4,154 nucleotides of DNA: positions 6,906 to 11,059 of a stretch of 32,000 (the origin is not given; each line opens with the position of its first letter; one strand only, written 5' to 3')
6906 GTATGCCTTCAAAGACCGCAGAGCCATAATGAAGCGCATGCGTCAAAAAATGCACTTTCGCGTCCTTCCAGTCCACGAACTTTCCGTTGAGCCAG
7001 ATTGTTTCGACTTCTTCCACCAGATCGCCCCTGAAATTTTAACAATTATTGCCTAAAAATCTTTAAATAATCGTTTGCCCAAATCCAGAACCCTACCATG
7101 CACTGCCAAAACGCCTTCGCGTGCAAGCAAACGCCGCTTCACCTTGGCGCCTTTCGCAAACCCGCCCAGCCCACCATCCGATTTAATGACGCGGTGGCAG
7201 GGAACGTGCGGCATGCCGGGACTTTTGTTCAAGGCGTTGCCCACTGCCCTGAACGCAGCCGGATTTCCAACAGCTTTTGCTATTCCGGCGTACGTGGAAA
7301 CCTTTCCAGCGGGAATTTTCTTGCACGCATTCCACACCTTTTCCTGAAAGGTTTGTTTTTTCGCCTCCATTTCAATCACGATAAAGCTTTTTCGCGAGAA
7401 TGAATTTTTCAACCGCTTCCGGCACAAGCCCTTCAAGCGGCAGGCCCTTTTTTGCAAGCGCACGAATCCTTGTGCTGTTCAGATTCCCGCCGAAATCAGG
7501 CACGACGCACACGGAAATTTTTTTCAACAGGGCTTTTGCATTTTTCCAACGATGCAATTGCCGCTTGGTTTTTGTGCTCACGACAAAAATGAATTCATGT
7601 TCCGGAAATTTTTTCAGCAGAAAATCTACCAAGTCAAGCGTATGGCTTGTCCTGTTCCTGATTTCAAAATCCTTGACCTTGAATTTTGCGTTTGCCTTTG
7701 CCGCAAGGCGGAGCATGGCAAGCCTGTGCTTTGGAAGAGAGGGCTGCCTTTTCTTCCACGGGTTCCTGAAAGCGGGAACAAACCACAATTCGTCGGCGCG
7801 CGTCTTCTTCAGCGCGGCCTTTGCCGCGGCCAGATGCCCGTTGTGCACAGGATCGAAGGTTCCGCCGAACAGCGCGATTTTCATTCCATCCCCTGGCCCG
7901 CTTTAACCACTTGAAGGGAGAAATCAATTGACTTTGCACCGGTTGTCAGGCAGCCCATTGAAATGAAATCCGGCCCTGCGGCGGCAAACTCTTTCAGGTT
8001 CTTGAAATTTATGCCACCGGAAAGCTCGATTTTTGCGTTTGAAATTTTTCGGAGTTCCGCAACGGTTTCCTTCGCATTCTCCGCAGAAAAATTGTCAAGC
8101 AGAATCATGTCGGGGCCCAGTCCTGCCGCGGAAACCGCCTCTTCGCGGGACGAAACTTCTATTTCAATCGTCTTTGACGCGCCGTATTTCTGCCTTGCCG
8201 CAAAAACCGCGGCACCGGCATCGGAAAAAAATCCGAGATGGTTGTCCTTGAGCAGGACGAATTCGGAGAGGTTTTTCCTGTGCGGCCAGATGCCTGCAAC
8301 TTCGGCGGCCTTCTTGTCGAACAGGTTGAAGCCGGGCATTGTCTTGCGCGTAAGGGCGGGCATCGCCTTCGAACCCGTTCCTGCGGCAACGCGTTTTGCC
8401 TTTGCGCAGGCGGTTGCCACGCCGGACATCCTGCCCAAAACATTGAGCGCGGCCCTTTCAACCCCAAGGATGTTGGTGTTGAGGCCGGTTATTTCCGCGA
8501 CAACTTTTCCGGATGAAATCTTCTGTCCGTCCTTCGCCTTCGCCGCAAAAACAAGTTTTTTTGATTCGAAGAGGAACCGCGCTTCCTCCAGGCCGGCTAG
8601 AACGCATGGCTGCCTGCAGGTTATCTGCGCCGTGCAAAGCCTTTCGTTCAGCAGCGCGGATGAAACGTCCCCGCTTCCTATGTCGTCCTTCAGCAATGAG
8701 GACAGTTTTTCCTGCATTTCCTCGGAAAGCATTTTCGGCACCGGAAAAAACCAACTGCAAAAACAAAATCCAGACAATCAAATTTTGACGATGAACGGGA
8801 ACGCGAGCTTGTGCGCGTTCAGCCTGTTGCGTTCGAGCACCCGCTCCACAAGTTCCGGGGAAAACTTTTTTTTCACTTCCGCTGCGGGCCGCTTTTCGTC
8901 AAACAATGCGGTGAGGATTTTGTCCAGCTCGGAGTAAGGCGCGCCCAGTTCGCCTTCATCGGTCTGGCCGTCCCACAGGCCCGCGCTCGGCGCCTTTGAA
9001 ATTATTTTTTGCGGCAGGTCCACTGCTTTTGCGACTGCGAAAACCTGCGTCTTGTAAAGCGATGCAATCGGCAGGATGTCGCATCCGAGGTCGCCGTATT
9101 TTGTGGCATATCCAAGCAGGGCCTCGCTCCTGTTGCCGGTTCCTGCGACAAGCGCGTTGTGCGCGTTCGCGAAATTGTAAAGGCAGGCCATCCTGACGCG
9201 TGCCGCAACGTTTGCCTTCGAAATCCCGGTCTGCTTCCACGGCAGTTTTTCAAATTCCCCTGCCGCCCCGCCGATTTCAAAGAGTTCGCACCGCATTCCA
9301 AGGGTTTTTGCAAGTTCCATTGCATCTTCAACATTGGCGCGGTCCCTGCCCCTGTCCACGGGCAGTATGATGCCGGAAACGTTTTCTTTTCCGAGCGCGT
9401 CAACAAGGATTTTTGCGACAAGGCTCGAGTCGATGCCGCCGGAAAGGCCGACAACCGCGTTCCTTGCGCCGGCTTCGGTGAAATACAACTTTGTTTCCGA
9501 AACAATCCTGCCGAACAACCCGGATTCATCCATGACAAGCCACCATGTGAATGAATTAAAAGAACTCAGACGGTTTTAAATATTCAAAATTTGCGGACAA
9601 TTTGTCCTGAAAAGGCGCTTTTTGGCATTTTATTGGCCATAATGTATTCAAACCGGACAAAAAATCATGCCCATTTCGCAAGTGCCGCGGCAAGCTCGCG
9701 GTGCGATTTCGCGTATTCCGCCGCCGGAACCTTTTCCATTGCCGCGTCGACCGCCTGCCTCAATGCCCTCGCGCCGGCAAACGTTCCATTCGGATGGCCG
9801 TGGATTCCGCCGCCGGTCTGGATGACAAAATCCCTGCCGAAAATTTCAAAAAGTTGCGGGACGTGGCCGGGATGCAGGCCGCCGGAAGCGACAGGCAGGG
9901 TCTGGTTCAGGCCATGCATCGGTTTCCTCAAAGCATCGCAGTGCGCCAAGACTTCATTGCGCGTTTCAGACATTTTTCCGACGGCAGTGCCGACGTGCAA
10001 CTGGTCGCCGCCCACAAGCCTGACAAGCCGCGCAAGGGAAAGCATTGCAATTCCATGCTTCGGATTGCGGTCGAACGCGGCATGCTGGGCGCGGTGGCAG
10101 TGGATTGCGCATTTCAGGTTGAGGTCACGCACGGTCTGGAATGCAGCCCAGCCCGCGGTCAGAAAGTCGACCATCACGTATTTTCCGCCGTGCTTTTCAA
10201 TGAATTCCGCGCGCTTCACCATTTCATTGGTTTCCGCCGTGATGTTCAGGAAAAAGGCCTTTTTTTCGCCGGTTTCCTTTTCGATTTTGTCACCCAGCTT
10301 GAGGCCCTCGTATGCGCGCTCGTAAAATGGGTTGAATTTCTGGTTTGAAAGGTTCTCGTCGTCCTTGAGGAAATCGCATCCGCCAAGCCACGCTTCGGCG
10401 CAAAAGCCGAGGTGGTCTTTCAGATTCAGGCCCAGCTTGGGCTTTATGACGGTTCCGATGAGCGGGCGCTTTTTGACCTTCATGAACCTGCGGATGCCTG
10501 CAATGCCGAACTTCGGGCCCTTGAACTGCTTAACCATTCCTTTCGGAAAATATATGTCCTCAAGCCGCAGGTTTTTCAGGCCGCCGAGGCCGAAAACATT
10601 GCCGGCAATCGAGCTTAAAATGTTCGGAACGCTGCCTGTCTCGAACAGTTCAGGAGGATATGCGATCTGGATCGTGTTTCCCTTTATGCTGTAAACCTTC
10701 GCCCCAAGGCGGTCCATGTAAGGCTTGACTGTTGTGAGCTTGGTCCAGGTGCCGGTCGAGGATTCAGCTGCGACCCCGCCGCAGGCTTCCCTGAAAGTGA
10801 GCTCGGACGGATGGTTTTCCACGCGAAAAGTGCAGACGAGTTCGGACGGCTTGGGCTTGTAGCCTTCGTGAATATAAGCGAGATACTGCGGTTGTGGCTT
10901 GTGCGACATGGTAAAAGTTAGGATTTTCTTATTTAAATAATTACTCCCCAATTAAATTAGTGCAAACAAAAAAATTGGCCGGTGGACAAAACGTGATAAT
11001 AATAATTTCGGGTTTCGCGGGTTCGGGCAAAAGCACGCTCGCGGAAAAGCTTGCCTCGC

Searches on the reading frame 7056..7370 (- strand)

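Call 16: search_protein_families(library=pfam, proteins=[window:7056-7370:-], max_evalue=0.001)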
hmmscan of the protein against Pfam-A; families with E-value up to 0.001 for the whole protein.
window:7056-7370:- (105 aa): 1 family
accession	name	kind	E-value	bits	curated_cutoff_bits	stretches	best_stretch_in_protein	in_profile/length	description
PF01035.26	DNA_binding_1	-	3.6e-32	110.5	27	1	8-87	2-81/81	6-O-methylguanine DNA methyltransferase, DNA binding domain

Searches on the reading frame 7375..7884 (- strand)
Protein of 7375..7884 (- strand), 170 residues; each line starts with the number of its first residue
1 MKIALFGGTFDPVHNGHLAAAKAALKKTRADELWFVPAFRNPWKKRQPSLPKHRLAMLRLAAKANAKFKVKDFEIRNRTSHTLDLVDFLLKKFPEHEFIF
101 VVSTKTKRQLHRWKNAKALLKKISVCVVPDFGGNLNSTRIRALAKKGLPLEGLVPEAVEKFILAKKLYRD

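Call 16: search_protein_families(library=pfam, proteins=[window:7375-7884:-], max_evalue=0.001)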
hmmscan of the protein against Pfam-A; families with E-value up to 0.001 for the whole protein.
window:7375-7884:- (170 aa): 1 family
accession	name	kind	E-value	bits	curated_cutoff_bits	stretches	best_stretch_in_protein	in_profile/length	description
PF01467.32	CTP_transf_like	-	7e-18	65.5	21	1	5-128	1-110/133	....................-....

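Call 77: search_protein_families(library=ncbifam, proteins=[window:7375-7884:-], max_evalue=1e-10)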
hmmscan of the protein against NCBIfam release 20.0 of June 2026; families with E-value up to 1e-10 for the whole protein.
window:7375-7884:- (170 aa): 12 families
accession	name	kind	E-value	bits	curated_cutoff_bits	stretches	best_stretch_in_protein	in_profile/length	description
NF005519.0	PRK07152.1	equivalog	5.3e-41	140.7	315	1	1-127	1-129/361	nicotinate-nucleotide adenylyltransferase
TIGR00482.1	TIGR00482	equivalog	3.7e-36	125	112.45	1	5-131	1-129/194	nicotinate (nicotinamide) nucleotide adenylyltransferase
NF000840.1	PRK00071.1-3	equivalog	1.9e-32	112.4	150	1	2-128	7-135/201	nicotinate-nucleotide adenylyltransferase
NF000841.0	PRK00071.1-4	equivalog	4.5e-28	98.4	197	1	2-125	8-133/194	nicotinate-nucleotide adenylyltransferase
NF000839.0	PRK00071.1-1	equivalog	4e-26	92.3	187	1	4-128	9-135/219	nicotinate-nucleotide adenylyltransferase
NF000843.0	PRK00071.2-2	equivalog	5.6e-25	88.1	240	1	1-142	12-153/212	nicotinate-nucleotide adenylyltransferase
NF000845.0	PRK00071.2-4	equivalog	1.7e-20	73.3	210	1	1-131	8-138/197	nicotinate-nucleotide adenylyltransferase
NF005410.0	PRK06973.1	equivalog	4.9e-19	68.5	214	1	2-132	23-158/243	nicotinate-nucleotide adenylyltransferase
NF000846.0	PRK00071.2-5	equivalog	1.2e-17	64.1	329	1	1-130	19-148/210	nicotinate-nucleotide adenylyltransferase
NF000842.0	PRK00071.2-1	equivalog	1.2e-14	54.3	167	1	1-147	2-143/191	nicotinate-nucleotide adenylyltransferase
NF006479.0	PRK08887.1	equivalog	6.6e-12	45.6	164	1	1-169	2-171/174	nicotinate-nicotinamide nucleotide adenylyltransferase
TIGR00125.1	cyt_tran_rel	domain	4.7e-11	42.7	27.7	0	3-63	1-61/65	adenylyltransferase/cytidyltransferase family protein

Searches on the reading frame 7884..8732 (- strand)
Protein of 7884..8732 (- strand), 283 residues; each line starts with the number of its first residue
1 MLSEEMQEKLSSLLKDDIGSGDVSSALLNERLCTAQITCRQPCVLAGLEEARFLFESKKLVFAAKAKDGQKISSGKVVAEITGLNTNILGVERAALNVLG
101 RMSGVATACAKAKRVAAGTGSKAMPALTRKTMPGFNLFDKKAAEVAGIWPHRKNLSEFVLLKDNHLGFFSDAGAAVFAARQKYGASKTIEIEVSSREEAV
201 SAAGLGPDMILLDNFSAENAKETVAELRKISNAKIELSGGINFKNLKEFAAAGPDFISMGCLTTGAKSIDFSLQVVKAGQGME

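Call 16: search_protein_families(library=pfam, proteins=[window:7884-8732:-], max_evalue=0.001)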
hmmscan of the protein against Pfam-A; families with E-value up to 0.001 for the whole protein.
window:7884-8732:- (283 aa): 2 families
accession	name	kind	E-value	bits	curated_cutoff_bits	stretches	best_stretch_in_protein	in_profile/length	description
PF01729.25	QRPTase_C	-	1.8e-42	145.4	23.1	1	105-274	1-169/169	Quinolinate phosphoribosyl transferase, C-terminal domain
PF02749.22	QRPTase_N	-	7.9e-17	61.7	27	1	26-103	5-82/82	Quinolinate phosphoribosyl transferase, N-terminal domain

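Call 77: search_protein_families(library=ncbifam, proteins=[window:7884-8732:-], max_evalue=1e-10)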
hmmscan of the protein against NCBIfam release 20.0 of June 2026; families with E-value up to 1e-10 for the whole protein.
window:7884-8732:- (283 aa): 3 families
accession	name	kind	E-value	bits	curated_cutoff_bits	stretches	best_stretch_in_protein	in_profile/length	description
TIGR00078.1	nadC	equivalog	6.2e-73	245.3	198.4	1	10-275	2-269/269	carboxylating nicotinate-nucleotide diphosphorylase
TIGR01334.1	modD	hypoth_equivalog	1.6e-27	96.7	178.85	1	7-257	5-260/277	ModD protein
NF006415.0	PRK08662.1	equivalog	1.1e-11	44.1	243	0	37-147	47-154/381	nicotinate phosphoribosyltransferase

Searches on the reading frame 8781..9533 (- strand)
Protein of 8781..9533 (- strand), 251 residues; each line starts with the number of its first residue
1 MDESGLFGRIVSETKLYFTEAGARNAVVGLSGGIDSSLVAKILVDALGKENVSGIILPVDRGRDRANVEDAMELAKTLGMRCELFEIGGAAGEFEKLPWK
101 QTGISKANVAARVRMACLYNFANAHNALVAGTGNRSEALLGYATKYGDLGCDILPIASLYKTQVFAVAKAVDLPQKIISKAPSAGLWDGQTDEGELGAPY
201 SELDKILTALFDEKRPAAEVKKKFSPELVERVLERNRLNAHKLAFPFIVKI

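Call 16: search_protein_families(library=pfam, proteins=[window:8781-9533:-], max_evalue=0.001)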
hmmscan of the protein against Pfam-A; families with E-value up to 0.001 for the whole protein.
window:8781-9533:- (251 aa): 2 families
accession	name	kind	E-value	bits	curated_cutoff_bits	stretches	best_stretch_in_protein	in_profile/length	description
PF02540.23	NAD_synthase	-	2.2e-76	256.7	21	1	12-246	7-242/242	NAD synthase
PF03054.22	tRNA_Me_trans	-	0.00012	22.2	20.6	0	26-84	3-69/202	tRNA methyl transferase HUP domain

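Call 77: search_protein_families(library=ncbifam, proteins=[window:8781-9533:-], max_evalue=1e-10)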
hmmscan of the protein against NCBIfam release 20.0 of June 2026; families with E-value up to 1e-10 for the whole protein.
window:8781-9533:- (251 aa): 6 families
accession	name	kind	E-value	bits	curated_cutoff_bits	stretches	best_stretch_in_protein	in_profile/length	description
NF010587.0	PRK13980.1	equivalog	2.7e-83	279.2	255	1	9-250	17-259/267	NAD+ synthase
TIGR00552.1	nadE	equivalog_domain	2.2e-71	240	63.65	1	17-247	16-242/251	NAD(+) synthase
NF010588.0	PRK13981.1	equivalog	5.4e-51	173.6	479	1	8-236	270-509/546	NAD+ synthase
NF002048.0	PRK00876.1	subfamily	1.7e-38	132.3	313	2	104-233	171-303/330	NAD(+) synthase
NF001979.1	PRK00768.1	equivalog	5.7e-31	108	250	1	14-209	28-238/266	NAD(+) synthase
NF002730.0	PRK02628.1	equivalog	5.4e-15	54.6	473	1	19-149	355-497/677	NAD(+) synthase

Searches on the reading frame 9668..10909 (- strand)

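Call 16: search_protein_families(library=pfam, proteins=[window:9668-10909:-], max_evalue=0.001)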
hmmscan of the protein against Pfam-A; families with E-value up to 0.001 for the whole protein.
window:9668-10909:- (414 aa): 2 families
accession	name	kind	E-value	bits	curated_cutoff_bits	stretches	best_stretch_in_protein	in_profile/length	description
PF00016.26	RuBisCO_large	-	1.5e-82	277.7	30.1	1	135-413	1-299/299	Ribulose bisphosphate carboxylase large chain, catalytic domain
PF02788.21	RuBisCO_large_N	-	6.2e-36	123.7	20.7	1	12-124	2-119/120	Ribulose bisphosphate carboxylase large chain, N-terminal domain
